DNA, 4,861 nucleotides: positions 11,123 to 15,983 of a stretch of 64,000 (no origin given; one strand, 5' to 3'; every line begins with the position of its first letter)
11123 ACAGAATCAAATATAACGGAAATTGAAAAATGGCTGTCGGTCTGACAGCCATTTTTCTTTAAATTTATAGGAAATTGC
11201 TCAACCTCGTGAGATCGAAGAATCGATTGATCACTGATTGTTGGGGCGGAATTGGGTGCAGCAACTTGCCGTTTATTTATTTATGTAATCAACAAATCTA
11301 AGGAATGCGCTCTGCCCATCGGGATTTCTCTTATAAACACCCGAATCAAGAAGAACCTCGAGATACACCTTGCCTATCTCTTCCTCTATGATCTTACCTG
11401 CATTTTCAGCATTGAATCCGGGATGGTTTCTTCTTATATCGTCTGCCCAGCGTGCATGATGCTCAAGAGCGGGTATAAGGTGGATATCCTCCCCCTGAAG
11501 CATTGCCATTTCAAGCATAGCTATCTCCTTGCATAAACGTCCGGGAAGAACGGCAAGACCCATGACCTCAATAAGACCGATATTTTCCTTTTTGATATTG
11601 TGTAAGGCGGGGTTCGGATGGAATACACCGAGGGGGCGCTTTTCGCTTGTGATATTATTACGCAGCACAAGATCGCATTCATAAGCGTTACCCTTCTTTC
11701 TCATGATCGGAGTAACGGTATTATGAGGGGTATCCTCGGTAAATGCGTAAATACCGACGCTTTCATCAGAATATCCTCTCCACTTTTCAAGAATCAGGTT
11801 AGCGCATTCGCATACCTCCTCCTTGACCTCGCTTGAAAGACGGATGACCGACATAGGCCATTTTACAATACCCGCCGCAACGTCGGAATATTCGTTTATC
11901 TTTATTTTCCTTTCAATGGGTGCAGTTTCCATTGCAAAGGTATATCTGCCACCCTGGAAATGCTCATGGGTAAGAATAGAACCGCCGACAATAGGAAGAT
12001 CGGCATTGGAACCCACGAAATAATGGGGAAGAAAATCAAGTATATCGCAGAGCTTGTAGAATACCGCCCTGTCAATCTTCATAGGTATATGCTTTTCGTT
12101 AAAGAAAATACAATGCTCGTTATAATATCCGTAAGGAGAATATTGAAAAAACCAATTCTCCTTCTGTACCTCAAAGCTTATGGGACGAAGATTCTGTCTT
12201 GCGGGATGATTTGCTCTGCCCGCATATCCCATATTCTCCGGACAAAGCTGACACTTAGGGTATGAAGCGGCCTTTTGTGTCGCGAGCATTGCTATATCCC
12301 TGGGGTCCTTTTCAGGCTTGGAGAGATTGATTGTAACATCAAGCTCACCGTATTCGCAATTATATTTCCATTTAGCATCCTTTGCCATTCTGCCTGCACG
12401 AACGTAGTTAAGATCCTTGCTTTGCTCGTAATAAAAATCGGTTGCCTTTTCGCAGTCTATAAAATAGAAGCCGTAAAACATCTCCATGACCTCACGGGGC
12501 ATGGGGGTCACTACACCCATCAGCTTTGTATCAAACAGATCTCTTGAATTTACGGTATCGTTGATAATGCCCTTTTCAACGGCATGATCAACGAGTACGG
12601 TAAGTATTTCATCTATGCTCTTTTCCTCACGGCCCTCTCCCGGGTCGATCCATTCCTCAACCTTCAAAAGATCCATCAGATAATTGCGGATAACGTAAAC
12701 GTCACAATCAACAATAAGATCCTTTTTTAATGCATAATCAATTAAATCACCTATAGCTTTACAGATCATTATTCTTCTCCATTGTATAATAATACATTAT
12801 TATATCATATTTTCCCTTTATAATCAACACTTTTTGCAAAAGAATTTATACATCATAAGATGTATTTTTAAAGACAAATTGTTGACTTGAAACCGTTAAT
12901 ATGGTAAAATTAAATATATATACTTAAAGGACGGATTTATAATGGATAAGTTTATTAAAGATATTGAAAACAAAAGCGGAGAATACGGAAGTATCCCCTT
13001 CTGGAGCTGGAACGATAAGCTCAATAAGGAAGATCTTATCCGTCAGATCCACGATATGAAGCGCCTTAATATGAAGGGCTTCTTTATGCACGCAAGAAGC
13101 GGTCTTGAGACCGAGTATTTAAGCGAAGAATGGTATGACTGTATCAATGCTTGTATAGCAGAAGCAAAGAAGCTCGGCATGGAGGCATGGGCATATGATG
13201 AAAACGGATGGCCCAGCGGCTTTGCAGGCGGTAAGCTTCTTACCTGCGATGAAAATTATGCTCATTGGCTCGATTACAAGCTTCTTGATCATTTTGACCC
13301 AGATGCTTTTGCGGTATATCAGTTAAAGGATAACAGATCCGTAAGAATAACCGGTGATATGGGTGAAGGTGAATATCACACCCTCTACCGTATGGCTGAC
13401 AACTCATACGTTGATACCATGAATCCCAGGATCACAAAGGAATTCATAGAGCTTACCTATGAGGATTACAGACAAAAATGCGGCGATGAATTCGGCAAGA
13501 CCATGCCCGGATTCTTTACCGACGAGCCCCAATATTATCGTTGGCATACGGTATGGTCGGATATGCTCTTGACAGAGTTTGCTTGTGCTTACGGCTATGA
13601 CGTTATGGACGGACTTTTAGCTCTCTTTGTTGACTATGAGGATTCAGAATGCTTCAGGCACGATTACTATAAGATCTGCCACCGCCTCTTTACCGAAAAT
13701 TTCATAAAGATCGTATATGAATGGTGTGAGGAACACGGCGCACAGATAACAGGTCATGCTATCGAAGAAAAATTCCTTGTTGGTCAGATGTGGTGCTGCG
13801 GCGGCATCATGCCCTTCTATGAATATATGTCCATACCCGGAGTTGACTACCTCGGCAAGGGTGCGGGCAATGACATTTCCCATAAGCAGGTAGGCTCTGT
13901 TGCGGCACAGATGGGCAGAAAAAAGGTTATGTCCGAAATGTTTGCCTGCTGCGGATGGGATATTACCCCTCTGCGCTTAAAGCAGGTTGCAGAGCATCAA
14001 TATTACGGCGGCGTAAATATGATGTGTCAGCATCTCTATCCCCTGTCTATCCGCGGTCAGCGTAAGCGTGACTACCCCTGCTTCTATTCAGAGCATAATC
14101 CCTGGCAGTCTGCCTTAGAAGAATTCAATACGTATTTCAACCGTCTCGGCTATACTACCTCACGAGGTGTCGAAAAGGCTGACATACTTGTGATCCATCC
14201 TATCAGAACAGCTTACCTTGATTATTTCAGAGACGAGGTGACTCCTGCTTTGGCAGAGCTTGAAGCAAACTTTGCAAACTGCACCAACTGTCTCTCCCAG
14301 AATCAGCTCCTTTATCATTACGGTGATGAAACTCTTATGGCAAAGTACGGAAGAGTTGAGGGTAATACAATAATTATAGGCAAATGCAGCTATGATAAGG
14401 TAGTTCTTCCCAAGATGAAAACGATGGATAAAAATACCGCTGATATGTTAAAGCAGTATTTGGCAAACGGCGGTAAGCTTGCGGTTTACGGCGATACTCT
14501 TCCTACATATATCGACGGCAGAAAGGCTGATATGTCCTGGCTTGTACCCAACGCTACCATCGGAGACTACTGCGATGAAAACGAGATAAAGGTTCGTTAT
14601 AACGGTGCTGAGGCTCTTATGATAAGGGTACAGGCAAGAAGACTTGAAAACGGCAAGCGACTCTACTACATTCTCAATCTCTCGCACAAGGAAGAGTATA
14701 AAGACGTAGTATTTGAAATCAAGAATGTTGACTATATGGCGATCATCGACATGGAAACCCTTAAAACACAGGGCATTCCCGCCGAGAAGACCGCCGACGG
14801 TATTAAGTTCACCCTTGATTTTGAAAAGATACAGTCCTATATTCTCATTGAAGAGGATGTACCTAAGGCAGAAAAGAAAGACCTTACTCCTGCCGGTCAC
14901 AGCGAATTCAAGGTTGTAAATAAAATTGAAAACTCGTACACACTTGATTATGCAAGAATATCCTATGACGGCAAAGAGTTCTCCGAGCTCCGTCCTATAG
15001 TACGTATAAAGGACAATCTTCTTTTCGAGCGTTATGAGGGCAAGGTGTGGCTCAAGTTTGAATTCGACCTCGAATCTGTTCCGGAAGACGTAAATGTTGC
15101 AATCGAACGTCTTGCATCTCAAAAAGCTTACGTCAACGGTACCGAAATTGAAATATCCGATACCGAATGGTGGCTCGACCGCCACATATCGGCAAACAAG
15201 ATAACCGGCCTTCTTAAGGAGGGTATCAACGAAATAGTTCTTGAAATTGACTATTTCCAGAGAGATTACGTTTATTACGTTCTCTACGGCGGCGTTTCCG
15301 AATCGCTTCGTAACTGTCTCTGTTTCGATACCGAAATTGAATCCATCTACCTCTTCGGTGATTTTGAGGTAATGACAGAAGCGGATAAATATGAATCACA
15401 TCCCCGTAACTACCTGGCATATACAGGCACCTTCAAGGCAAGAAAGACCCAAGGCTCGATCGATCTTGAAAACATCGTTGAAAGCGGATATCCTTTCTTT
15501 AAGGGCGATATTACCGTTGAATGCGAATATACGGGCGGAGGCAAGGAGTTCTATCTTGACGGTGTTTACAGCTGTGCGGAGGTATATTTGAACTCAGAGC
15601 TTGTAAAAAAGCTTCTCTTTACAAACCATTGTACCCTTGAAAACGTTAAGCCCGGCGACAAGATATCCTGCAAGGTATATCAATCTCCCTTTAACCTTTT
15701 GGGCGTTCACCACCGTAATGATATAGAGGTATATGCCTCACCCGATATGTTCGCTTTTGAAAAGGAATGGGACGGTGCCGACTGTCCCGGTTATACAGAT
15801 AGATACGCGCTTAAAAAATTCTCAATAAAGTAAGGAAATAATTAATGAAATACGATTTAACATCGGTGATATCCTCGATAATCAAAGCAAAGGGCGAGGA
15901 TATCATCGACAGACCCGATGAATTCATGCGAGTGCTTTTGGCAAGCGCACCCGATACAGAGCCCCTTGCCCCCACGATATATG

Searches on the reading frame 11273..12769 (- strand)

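Call 10: search_protein_families(library=pfam, proteins=[window:11273-12769:-], max_evalue=0.001)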
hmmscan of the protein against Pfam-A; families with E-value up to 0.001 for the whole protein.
window:11273-12769:- (498 aa): 2 families
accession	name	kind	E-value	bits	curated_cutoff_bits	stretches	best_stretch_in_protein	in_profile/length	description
PF01087.27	GalP_UDP_transf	-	2.1e-29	103.7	22.1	1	61-229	34-184/184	Galactose-1-phosphate uridyl transferase, N-terminal domain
PF02744.22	GalP_UDP_tr_C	-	3.3e-20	72.9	29.2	1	247-441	5-163/165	Galactose-1-phosphate uridyl transferase, C-terminal domain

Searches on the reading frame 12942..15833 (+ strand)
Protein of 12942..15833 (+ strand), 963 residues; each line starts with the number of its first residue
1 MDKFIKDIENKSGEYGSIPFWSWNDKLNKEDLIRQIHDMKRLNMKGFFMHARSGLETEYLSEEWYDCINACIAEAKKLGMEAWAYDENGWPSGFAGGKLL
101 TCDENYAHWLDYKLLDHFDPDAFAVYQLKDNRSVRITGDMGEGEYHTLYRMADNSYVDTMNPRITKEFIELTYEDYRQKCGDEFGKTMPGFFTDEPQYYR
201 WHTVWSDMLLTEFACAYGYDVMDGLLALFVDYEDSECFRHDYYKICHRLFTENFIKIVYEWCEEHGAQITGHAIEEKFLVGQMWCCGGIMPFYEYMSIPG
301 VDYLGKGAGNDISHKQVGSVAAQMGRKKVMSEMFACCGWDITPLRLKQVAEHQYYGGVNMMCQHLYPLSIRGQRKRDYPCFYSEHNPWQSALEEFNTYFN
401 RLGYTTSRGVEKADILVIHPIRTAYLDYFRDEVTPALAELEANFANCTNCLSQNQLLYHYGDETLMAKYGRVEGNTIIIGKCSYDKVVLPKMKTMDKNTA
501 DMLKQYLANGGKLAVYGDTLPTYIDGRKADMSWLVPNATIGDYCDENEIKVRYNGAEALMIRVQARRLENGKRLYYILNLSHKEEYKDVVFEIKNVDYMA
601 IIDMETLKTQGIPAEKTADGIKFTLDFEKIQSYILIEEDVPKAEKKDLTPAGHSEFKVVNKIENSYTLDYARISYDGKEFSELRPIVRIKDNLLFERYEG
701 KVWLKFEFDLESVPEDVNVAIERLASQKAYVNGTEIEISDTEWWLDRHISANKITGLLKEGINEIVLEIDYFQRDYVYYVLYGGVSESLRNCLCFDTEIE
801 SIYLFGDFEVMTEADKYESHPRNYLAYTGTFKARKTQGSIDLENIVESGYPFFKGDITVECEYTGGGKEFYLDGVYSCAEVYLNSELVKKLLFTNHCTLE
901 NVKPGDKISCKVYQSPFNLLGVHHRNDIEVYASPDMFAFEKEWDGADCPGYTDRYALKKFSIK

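Call 10: search_protein_families(library=pfam, proteins=[window:12942-15833:+], max_evalue=0.001)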
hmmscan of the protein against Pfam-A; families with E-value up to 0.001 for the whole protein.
window:12942-15833:+ (963 aa): 1 family
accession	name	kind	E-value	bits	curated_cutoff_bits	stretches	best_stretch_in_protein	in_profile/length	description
PF17132.9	Glyco_hydro_106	-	3.3e-16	59.4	29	1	157-421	268-544/743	alpha-L-rhamnosidase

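Call 70: search_protein_families(library=padloc, proteins=[window:12942-15833:+], max_evalue=0.01)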
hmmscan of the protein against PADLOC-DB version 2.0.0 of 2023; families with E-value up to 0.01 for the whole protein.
window:12942-15833:+ (963 aa): 0 families
